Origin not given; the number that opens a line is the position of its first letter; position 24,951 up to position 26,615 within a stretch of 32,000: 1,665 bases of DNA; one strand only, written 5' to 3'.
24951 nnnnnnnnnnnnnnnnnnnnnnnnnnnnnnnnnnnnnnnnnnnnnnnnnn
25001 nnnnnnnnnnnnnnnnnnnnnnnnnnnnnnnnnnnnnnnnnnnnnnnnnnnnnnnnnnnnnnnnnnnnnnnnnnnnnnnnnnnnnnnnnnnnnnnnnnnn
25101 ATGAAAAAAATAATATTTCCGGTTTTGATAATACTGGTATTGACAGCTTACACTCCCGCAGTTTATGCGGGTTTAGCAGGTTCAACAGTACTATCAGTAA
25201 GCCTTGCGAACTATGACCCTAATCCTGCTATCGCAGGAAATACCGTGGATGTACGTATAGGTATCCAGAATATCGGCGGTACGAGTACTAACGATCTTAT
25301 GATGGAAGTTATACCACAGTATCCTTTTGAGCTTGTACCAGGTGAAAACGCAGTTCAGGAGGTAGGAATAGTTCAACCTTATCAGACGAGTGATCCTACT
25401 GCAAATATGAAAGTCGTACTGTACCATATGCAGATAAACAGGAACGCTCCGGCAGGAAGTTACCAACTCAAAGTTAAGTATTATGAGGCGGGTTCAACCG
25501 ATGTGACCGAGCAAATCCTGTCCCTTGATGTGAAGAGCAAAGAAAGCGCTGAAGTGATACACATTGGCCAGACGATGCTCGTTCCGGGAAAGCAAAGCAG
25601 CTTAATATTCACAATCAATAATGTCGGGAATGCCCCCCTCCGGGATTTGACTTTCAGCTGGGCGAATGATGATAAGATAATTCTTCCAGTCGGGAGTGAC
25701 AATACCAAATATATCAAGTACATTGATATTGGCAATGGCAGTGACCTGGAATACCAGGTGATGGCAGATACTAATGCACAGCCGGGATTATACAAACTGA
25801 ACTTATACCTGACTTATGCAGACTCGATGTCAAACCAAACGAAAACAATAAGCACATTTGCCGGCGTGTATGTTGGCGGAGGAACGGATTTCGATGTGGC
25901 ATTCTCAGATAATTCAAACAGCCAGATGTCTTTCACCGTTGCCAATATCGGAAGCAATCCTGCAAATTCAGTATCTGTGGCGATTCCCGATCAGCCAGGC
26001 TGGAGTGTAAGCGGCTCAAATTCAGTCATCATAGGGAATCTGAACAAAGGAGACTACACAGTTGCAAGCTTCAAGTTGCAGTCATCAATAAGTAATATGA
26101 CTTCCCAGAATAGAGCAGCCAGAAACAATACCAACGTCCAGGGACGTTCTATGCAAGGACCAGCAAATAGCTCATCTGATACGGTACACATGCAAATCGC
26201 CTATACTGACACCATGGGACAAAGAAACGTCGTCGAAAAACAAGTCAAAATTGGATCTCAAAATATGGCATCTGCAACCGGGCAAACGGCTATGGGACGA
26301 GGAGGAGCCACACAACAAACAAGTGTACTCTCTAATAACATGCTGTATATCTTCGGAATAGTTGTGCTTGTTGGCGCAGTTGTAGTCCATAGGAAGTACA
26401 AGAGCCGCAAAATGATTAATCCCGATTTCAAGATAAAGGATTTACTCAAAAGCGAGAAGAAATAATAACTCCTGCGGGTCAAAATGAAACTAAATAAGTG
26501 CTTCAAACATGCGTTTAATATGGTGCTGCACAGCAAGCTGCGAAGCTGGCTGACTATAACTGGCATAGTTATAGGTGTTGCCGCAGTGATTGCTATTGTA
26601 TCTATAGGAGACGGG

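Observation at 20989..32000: Duplicated, promoter-sharing envelope module built around a MacB-type ABC transporter with a CARDB-like surface partner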

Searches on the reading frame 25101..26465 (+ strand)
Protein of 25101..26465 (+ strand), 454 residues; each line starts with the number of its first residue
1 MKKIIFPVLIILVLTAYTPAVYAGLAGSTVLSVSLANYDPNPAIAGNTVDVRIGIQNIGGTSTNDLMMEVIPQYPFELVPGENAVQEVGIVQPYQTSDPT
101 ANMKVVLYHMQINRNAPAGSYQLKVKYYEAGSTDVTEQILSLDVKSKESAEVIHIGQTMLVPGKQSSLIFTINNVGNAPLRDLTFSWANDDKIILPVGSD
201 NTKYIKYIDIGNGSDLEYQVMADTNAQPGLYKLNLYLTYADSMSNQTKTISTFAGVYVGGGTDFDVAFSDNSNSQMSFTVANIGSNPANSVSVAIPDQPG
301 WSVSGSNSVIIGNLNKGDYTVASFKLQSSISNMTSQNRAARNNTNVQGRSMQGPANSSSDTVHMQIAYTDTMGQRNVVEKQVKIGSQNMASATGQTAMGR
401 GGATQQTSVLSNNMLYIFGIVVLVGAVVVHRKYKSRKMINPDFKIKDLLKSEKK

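Call 3: search_protein_families(library=pfam, proteins=[window:25101-26465:+], max_evalue=0.1)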
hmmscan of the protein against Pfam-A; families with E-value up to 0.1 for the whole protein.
window:25101-26465:+ (454 aa): 7 families
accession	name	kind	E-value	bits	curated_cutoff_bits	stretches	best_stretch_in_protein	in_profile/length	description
PF10633.15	NPCBM_assoc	-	2.7e-05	24.7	24.4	0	274-327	7-59/78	NPCBM-associated, NEW3 domain of alpha-galactosidase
PF07705.17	CARDB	-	2.9e-05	24.6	22.7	1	269-329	16-72/101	CARDB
PF07495.19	Y_Y_Y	-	0.0021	18.3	26.6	0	115-145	34-63/65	Y_Y_Y domain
PF23619.1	Ig_VWA7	-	0.0098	16.6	27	0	157-191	9-41/104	VWA7 Ig-like domain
PF01835.25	MG2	-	0.03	15.1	32.8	0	103-138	58-93/96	MG2 domain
PF15418.12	DUF4625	-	0.035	14.8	27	0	340-384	86-130/131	Domain of unknown function (DUF4625)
PF13572.11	DUF4134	-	0.067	13.9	26.5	0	387-435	13-63/93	Domain of unknown function (DUF4134)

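Call 10: find_encoding_contigs(protein=window:25101-26465:+, flank=10000, max_places=6)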
Protein window:25101-26465:+ (454 aa): 5 contigs read that carry it; 3 places shown.
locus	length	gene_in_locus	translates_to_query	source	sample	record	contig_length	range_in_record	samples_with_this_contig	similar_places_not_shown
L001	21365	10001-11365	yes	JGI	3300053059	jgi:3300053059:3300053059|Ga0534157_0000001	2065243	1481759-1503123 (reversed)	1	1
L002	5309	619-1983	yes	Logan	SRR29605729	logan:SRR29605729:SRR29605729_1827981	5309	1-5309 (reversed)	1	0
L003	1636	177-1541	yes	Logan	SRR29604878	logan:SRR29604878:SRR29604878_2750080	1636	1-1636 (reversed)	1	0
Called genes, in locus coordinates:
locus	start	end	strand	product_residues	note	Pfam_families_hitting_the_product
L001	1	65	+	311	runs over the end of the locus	PF03706:LPG_synthase_TM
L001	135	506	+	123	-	PF13686:DrsE_2 (weak), PF02635:DsrE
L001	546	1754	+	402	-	PF00368:HMG-CoA_red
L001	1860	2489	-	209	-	PF02525:Flavodoxin_2, PF03358:FMN_red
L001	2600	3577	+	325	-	PF00891:Methyltransf_2, PF13489:Methyltransf_23, PF08241:Methyltransf_11, PF08242:Methyltransf_12 (faint), PF13649:Methyltransf_25, PF13847:Methyltransf_31 (weak)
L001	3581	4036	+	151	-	PF13404:HTH_AsnC-type, PF13412:HTH_24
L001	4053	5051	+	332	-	PF00005:ABC_tran, PF13304:AAA_21 (faint), PF13732:DrrA1-3_C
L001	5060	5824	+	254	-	PF01061:ABC2_membrane, PF12698:ABC2_membrane_3, PF12679:ABC2_membrane_2 (weak)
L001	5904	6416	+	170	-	PF24034:DUF7343, PF12802:MarR_2 (weak)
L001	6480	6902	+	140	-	-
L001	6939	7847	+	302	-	PF12802:MarR_2 (weak), PF24034:DUF7343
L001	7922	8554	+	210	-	-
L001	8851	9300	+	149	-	-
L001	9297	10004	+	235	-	PF00005:ABC_tran, PF02463:SMC_N (faint)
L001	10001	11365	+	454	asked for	-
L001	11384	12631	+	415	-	PF12704:MacB_PCD, PF02687:FtsX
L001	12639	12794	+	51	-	-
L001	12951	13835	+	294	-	PF02811:PHP (faint), PF13263:PHP_C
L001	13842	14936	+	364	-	PF13439:Glyco_transf_4 (weak)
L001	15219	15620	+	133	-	-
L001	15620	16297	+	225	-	PF00005:ABC_tran, PF13304:AAA_21 (faint)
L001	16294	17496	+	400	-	-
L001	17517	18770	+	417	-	PF12704:MacB_PCD, PF02687:FtsX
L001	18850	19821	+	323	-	PF04307:YdjM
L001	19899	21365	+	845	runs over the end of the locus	PF00690:Cation_ATPase_N, PF00122:E1-E2_ATPase, PF00702:Hydrolase, PF13246:Cation_ATPase, PF00689:Cation_ATPase_C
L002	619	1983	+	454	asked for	-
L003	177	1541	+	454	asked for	-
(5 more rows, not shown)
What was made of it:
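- Checked: Module 2 is completed beyond the window by a 400-aa partner and a 417-aa permease (call 10).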

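Call 11: find_homologous_proteins(query=window:25101-26465:+, max_evalue=0.001)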
Query window:25101-26465:+ (454 aa): 877 proteins with E <= 0.001 among 8000 candidates; the best 120 are listed.
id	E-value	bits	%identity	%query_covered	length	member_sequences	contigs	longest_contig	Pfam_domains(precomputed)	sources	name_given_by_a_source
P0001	3.6e-262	888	90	100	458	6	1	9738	PF07705.18,PF10633.16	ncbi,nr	ncbi:MAG: COG1361 S-layer family protein [Candidatus Methanoperedens sp.]|nr:COG1361 S-layer family 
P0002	1.3e-261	886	90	100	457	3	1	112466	PF07705.18,PF10633.16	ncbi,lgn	ncbi:MAG: COG1361 S-layer family protein [Candidatus Methanoperedens sp.]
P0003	7.5e-253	857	88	100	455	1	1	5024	PF07705.18,PF10633.16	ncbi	-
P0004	2.6e-252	855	86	100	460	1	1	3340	-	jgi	jgi:hypothetical protein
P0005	1.4e-249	846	86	100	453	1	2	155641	-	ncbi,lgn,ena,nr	ncbi:MAG: COG1361 S-layer family protein [Candidatus Methanoperedens sp.]|nr:COG1361 S-layer family 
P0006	3.1e-249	845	87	100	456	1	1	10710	PF07705.18,PF10633.16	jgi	-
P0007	3.9e-249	845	87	100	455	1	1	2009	PF10633.16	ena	-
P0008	2.0e-247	839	84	100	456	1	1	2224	PF10633.16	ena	-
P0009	9.4e-247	837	84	100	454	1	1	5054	PF07705.18,PF10633.16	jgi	jgi:hypothetical protein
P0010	1.0e-245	833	85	100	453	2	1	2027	-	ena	-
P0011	1.6e-244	830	85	100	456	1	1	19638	PF10633.16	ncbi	-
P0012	7.2e-244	827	84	100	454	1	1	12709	PF10633.16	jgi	jgi:hypothetical protein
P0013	2.0e-243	826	84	100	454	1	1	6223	PF10633.16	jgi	jgi:hypothetical protein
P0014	2.1e-243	826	84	100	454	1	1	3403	PF10633.16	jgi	jgi:hypothetical protein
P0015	1.3e-242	823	83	100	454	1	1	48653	PF07705.18,PF10633.16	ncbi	-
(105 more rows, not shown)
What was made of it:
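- On CARDB / NEW3 beta-sandwich domain: Many homologues carry precomputed CARDB or NEW3 hits (call 11).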

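Call 12: search_protein_families(library=ncbifam, proteins=[window:25101-26465:+, L001:16294-17496:+], max_evalue=0.01)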
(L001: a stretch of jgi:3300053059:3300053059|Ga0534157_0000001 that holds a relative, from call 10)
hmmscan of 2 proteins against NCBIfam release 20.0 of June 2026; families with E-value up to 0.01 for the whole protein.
window:25101-26465:+ (454 aa): 0 families

L001:16294-17496:+ (400 aa): 1 family
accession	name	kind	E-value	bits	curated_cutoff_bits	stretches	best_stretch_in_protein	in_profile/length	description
TIGR03900.1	prc_long_Delta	hypoth_equivalog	9.4e-05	20.5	660.95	0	33-106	687-755/973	MXAN_5808 family serine peptidase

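Call 25: find_related_loci(query=A3, collection=genome_contigs, flank=8000)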
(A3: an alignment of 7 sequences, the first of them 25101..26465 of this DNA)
Query A3 (454 aa) in genome_contigs; peptide patterns used: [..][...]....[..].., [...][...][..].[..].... (x = any residue, [..] = any of these).
226 stretches matched a pattern; 169 encode a relative of the query (tblastn E <= 1e-3); the best 80 are kept; 80 distinct loci.
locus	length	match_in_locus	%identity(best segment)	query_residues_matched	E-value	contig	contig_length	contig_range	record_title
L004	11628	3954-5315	91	1-454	0e+0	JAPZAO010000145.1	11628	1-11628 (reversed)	MAG: Candidatus Methanoperedens sp. isolate SR-VP_26_10_2019_2_100cm_44_46 SR-VP_26_10_2019_2_100cm_scaffold_5139, whole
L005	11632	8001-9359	90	1-454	0e+0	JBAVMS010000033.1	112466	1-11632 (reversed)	MAG: Candidatus Methanoperedens sp. isolate MFD03797_ilm_asm_bin16 k127_45243, whole genome shotgun sequence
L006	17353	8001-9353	84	4-454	0e+0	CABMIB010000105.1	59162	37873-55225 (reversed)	uncultured archaeon isolate LFW-280_3_1 genome assembly, contig: LFW28031_85, whole genome shotgun sequence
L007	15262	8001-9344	85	5-453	0e+0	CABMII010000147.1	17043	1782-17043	uncultured archaeon isolate LFW-280_4 genome assembly, contig: LFW2804_76, whole genome shotgun sequence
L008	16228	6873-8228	80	1-454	0e+0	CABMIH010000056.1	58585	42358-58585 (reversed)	uncultured archaeon isolate LFW-280_3_2 genome assembly, contig: LFW28032_6, whole genome shotgun sequence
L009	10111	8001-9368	76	1-454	0e+0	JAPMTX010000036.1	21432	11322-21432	MAG: Candidatus Methanoperedens sp. isolate LC 1 LC_0.1_scaffold_1252, whole genome shotgun sequence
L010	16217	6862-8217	88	1-454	0e+0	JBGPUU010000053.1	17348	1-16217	MAG: Candidatus Methanoperedens sp. isolate OBJ1_062018_110_35 k141_2098559_length_17348_cov_15.7978, whole genome shotg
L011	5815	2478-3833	75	1-454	0e+0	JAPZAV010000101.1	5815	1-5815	MAG: Candidatus Methanoperedens sp. isolate RifSed_csp2_16ft_3_45_12 RifSed_csp2_16ft_3_scaffold_36246, whole genome sho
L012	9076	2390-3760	72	1-454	0e+0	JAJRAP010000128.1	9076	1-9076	MAG: Candidatus Methanoperedens sp. isolate OWC_0015 OWC_0015_k121_11152863, whole genome shotgun sequence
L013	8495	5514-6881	74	1-451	0e+0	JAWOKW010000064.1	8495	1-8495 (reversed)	MAG: Candidatus Methanoperedens sp. isolate bin_184_1 c_000020201547, whole genome shotgun sequence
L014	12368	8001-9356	75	1-453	0e+0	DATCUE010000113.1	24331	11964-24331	MAG TPA_asm: Candidatus Methanoperedens sp. isolate SMAG_U7350 k141_142559, whole genome shotgun sequence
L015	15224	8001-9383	69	1-454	0e+0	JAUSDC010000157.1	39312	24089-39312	MAG: Candidatus Methanoperedens sp. isolate E14_concoct.bin.71 E14_k141_1076050, whole genome shotgun sequence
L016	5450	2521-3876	67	1-453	0e+0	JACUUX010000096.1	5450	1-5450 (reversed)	MAG: Nitrospirae bacterium isolate Kmv42 NODE_6983_length_5450_cov_185.666358, whole genome shotgun sequence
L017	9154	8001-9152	79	1-381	0e+0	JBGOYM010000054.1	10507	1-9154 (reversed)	MAG: Candidatus Methanoperedens sp. isolate OBJ_0618_130150_43 k141_3096102_length_10507_cov_14.0501, whole genome shotg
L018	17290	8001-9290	66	25-454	0e+0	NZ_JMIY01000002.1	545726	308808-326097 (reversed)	Candidatus Methanoperedens nitroreducens strain ANME-2d ANME2D_Contig_2.2, whole genome shotgun sequence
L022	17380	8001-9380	61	1-454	2e-179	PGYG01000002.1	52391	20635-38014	MAG: Candidatus Methanoperedenaceae archaeon HGW-Methanoperedenaceae-1 08E140C01_10kDa_scaffold_276, whole genome shotgu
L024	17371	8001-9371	57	1-454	1e-165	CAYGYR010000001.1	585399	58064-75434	MAG TPA_asm: uncultured Methanosarcinales archaeon isolate ERP119294_co1_430 genome assembly, contig: NODE_8_length_5853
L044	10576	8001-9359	51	4-454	4e-140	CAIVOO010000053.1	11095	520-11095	uncultured archaeon isolate AM-sed-core3-D1_bin-502 genome assembly, contig: bin-502:053/159, whole genome shotgun seque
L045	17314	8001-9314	51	17-454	9e-140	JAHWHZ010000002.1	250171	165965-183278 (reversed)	MAG: Candidatus Woesearchaeota archaeon isolate Yap200.bin2.134 contig_68, whole genome shotgun sequence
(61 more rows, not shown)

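Call 46: search_protein_families(library=pfam, proteins=[L022:5928-6593:-, L022:5656-5940:-, L022:6710-7222:+, L045:6845-7234:+, L045:6059-6622:+, L024:7034-7291:+, L024:6518-7033:+, L044:6776-7270:+], max_evalue=0.05)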
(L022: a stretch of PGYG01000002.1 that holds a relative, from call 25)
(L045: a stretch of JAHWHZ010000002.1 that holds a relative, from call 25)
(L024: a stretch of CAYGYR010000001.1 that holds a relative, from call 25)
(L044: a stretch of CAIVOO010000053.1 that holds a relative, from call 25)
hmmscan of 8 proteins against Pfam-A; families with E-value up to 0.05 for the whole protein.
L022:5928-6593:- (221 aa): 0 families

L022:5656-5940:- (94 aa): 4 families
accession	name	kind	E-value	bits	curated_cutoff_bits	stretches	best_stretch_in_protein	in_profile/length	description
PF14947.12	HTH_45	-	8.9e-14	51.7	25.5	1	7-85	1-72/77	Winged helix-turn-helix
PF14277.12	DUF4364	-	0.0018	18.6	26.9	1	44-81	36-72/162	Domain of unknown function (DUF4364)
PF13412.12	HTH_24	-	0.0082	16.1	21.9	1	14-58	5-48/48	Winged helix-turn-helix DNA-binding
PF13463.12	HTH_27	-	0.0084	16.8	22.2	1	17-75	8-68/68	Winged helix DNA-binding domain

L022:6710-7222:+ (170 aa): 1 family
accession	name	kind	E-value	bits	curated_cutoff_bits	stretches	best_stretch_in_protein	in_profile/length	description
PF02553.20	CbiN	-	0.0064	16.9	25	0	10-54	5-47/67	Cobalt transport protein component CbiN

L045:6845-7234:+ (129 aa): 0 families

L045:6059-6622:+ (187 aa): 3 families
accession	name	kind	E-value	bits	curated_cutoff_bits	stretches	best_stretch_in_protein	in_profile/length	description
PF25399.1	DeaD_dimer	-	0.00069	20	23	0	32-59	10-37/67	RNA helicase DeaD dimerization domain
PF20271.3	CATASP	-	0.0073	16.6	29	0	39-63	28-52/86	CATRA-Associated Small Protein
PF23675.1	YciZ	-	0.034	14.4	27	0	88-126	9-45/57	YciZ-like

L024:7034-7291:+ (85 aa): 3 families
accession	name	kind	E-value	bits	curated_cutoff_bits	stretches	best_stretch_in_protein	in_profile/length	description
PF14358.11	DUF4405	-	3.2e-08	34.4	26.7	1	13-66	1-66/66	Domain of unknown function (DUF4405)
PF01794.25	Ferric_reduct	-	0.0018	18.8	28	1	34-77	24-68/121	Ferric reductase like transmembrane component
PF01292.26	Ni_hydr_CYTB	-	0.02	15.1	30.1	1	16-68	105-165/179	Prokaryotic cytochrome b561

L024:6518-7033:+ (171 aa): 0 families

L044:6776-7270:+ (164 aa): 2 families
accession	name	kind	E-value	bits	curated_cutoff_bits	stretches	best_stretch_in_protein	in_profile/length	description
PF04584.19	Pox_A28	-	0.0048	17.6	27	1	31-120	9-97/140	Poxvirus A28 family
PF13970.12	DUF4221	-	0.017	15.2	23.4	1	59-138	145-222/311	Domain of unknown function (DUF4221)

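Call 51: search_solved_structures(query=A3, max_evalue=1)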
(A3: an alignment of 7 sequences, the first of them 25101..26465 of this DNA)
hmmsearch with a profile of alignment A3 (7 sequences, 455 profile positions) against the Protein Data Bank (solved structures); distinct sequences matched with E-value up to 1: 2.
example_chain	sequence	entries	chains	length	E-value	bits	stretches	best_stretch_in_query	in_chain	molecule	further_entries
6iru_A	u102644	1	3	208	0.9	11.4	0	228-266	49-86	peptidase DR_1070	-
6a4t_A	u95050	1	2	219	0.98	11.2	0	228-266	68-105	Peptidase E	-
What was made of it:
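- Tried and rejected: Solved relative of the partner: none by sequence (call 51).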

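Call 59: predict_structure(alignment_id=A6)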
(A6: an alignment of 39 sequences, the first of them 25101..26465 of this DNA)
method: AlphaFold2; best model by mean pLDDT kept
length: 454 residues; sequences in the alignment: 39
mean_pLDDT: 65.9   pTM: 0.36
mean pLDDT of the five models: 65.9, 61.0, 60.2, 55.2, 49.6
residues with pLDDT >= 90: 0; 70-90: 257; 50-70: 81; < 50: 116
segments of 3 or more residues with pLDDT < 50: 1-3, 6-10, 12-28, 331-358, 386-419, 428-454
pLDDT, mean of each block of 10 residues (from residue 1): 48 41 42 68 77 81 83 84 85 72 83 80 86 83 67 62 79 72 82 76 82 83 74 83 71 73 71 69 73 81 78 75 71 32 27 37 82 77 53 28 26 42 50 41 47 35
secondary structure, 60 per line:
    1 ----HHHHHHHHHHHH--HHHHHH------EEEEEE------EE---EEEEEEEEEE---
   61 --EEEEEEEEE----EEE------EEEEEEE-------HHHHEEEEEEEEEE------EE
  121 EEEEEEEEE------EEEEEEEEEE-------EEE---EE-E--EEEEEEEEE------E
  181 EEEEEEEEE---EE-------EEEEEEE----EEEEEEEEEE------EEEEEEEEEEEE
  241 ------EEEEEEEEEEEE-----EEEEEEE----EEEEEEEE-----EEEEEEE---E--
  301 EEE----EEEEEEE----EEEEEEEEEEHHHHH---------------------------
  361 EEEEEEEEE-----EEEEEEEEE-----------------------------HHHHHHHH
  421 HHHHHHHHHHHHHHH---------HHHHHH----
elements in order: H5-16 H19-24 E31-36 E48-57 E63-71 E76-78 E85-91 H99-102 E103-112 E119-129 E136-145 E153-155 E165-173 E180-189 E202-208 E213-222 E229-240 E247-258 E264-270 E275-282 E288-294 E301-303 E308-314 E319-328 H329-333 E361-369 E375-383 H413-435 H445-450
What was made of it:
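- On CARDB / NEW3 beta-sandwich domain: The model shows three beta-sandwich domains (call 59).
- The model shows three beta-sandwich domains plus a TM helix (call 59).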

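Call 64: fold_search(model_id=the predicted structure, library=pdb)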
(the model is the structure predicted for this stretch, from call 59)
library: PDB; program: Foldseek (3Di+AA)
matches with E <= 10: 1890; with E <= 0.001: 583
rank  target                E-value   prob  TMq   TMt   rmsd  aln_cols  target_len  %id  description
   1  9ijj_h                9.2e-11  1.00  0.21  0.09  15.4       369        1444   11  In situ structure of the central apparatus in mouse sperm axoneme. (released 2025-06-04)
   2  9ijj_E                1.0e-09  1.00  0.21  0.20  23.1       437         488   11  In situ structure of the central apparatus in mouse sperm axoneme. (released 2025-06-04)
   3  3ije_A                1.5e-08  1.00  0.21  0.13  17.7       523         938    7  Crystal structure of the complete integrin alhaVbeta3 ectodomain plus an Alpha/beta transmembrane fragment (released 2009-09-29)
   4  7tvz_E                2.3e-08  1.00  0.21  0.16  10.4       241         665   12  Cryo-EM structure of human band 3-protein 4.2 complex in diagonal conformation (released 2022-06-08)
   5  8xez_A                2.4e-08  1.00  0.24  0.14  18.2       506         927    7  Cryo-EM structure of integrin ITGAV/ITGB3 complex, conformation 5 (released 2024-12-18)
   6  8uin_A                2.9e-08  1.00  0.18  0.15  16.7       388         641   14  Structure of the C3bBb-albicin complex (released 2024-05-08)
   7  7sqc_T1               3.1e-08  1.00  0.24  0.21  15.3       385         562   13  Ciliary C1 central pair apparatus isolated from Chlamydomonas reinhardtii (released 2022-04-13)
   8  3ly6_A                3.6e-08  1.00  0.21  0.15  11.4       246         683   14  Crystal structure of human transglutaminase 2 complex with adenosine 5' Triphosphate (released 2010-08-18)
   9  8cs9_X                3.7e-08  1.00  0.20  0.16  10.5       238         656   11  Composite reconstruction of Class 1 of the erythrocyte ankyrin-1 complex (released 2022-07-20)
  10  6tav_A                3.9e-08  1.00  0.22  0.10  16.2       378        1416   11  Crystal structure of endopeptidase-induced alpha2-macroglobulin (released 2021-05-12)
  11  4kkp_B                4.1e-08  1.00  0.18  0.31  21.0       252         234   14  Crystal structure of Vibrio cholerae RbmA (crystal form 2) (released 2013-05-22)
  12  6kzb_C                4.3e-08  1.00  0.20  0.15  12.2       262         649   13  Transglutaminase2 complexed with calcium (released 2020-12-09)
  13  7uzs                  4.5e-08  1.00  0.20  0.16  10.3       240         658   10  Protein 4.2 (local refinement from consensus reconstruction of ankyrin complex classes) (released 2022-07-20)
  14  8tr9                  5.5e-08  1.00  0.21  0.14  11.3       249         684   14  Cryo-EM structure of transglutaminase 2 bound to GDP (released 2024-07-31)
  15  4g1e_A                5.5e-08  1.00  0.23  0.13  17.4       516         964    7  Crystal structure of integrin alpha V beta 3 with coil-coiled tag. (released 2012-12-12)
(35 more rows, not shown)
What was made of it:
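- Tried and rejected: Fold matches are generic tandem Ig/MG domains (call 64).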
